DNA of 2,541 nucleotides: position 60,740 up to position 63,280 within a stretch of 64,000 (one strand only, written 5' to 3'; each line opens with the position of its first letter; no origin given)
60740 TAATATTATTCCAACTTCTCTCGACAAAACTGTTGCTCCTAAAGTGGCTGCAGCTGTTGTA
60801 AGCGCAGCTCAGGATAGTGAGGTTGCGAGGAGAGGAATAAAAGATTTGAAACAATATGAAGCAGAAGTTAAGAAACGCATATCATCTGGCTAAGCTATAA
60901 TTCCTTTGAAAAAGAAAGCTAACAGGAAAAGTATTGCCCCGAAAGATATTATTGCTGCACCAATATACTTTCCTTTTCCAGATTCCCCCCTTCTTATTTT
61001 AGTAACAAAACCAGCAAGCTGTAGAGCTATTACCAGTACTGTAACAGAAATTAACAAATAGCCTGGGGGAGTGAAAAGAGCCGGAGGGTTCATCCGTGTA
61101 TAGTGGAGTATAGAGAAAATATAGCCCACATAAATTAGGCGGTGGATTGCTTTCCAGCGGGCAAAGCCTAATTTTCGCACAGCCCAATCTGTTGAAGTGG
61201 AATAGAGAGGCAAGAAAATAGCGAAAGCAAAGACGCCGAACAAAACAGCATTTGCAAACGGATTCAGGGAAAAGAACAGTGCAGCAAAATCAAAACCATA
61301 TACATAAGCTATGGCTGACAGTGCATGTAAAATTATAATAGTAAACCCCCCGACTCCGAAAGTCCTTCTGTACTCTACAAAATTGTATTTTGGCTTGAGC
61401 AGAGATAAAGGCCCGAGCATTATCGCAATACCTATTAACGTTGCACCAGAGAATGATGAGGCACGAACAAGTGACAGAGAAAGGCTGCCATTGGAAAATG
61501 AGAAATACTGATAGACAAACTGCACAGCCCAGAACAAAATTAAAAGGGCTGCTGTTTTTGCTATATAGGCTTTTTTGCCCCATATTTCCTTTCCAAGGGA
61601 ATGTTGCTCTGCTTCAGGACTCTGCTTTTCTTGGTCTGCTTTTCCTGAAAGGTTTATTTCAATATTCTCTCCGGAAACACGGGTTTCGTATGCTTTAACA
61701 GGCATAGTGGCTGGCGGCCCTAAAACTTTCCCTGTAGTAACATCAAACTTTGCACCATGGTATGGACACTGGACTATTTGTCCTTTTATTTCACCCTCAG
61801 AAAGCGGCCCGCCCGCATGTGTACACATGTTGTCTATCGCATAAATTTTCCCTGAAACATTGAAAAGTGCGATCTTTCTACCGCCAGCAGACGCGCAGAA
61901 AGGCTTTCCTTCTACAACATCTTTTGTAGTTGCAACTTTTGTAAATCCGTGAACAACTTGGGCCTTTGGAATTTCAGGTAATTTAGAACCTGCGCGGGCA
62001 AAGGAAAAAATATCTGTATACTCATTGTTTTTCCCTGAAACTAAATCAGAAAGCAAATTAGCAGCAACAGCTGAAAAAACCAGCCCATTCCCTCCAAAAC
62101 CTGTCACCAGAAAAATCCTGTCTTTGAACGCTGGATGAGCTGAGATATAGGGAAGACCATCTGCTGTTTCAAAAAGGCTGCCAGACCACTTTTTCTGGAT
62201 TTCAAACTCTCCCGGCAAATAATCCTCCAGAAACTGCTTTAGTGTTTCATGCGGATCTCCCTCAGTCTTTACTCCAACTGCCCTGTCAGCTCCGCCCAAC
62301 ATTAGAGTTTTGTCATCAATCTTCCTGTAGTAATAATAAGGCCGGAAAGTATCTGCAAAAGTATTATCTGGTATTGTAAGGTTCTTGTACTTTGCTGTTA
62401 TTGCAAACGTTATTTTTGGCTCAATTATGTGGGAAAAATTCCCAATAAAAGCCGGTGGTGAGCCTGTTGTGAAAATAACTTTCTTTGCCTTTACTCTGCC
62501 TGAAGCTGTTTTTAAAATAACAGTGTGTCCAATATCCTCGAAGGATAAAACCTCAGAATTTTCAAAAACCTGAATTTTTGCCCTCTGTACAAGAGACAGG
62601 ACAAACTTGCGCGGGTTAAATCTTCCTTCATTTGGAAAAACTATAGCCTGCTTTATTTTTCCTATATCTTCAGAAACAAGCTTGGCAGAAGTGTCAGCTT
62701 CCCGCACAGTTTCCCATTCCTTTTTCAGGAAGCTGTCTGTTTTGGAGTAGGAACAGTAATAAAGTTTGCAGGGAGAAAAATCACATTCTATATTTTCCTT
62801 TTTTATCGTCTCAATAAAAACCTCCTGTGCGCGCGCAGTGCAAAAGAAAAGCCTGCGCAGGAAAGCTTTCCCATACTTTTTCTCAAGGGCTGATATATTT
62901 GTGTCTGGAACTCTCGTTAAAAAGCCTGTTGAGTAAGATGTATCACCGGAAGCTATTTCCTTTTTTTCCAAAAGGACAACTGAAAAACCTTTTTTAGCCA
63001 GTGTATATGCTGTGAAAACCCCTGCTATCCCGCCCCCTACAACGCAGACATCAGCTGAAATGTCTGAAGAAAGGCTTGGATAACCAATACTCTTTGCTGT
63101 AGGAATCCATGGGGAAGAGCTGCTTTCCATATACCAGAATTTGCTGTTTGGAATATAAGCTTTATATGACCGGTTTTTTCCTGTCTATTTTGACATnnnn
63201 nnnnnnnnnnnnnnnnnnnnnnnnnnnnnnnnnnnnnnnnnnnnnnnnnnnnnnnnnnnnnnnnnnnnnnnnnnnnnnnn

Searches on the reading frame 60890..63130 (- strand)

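Call 42: search_protein_families(library=pfam, proteins=[window:60890-63130:-], max_evalue=0.00001)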
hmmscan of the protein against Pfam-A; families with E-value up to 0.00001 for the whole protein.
window:60890-63130:- (746 aa): 12 families
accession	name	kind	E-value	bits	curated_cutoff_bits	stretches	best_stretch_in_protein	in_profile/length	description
PF01266.30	DAO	-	3.9e-49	168.5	27.9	1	27-363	1-353/353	FAD dependent oxidoreductase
PF00355.32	Rieske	-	3.5e-21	75.4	20.3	1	397-481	3-87/88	Rieske [2Fe-2S] domain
PF13806.12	Rieske_2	-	5.7e-16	58.8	27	1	396-492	2-103/104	Rieske-like [2Fe-2S] domain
PF01794.25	Ferric_reduct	-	2.6e-09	37.6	28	1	583-673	32-120/121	Ferric reductase like transmembrane component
PF13450.12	NAD_binding_8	-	2.4e-08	34.6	21.9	1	30-65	1-36/68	NAD(P)-binding Rossmann-like domain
PF00890.30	FAD_binding_2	-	6.4e-08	32.6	20.4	1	27-72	1-46/414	FAD binding domain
PF07992.20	Pyr_redox_2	-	1e-07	32.2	26.1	1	27-227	2-112/291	Pyridine nucleotide-disulphide oxidoreductase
PF22543.2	Rieske_4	-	1.3e-07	32.3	28.4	1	403-470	7-78/119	Soluble Rieske-type ferredoxin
PF13738.12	Pyr_redox_3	-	1e-06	28.7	30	0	30-61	2-34/305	Pyridine nucleotide-disulphide oxidoreductase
PF03486.20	HI0933_like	-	1.5e-06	28.3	50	0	27-58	2-33/244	HI0933-like protein Rossmann domain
PF01134.28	GIDA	-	3.5e-06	26.8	22.1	0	27-58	1-32/391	Glucose inhibited division protein A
PF12831.13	FAD_oxidored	-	3.8e-06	26.9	27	1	27-69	1-43/416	FAD dependent oxidoreductase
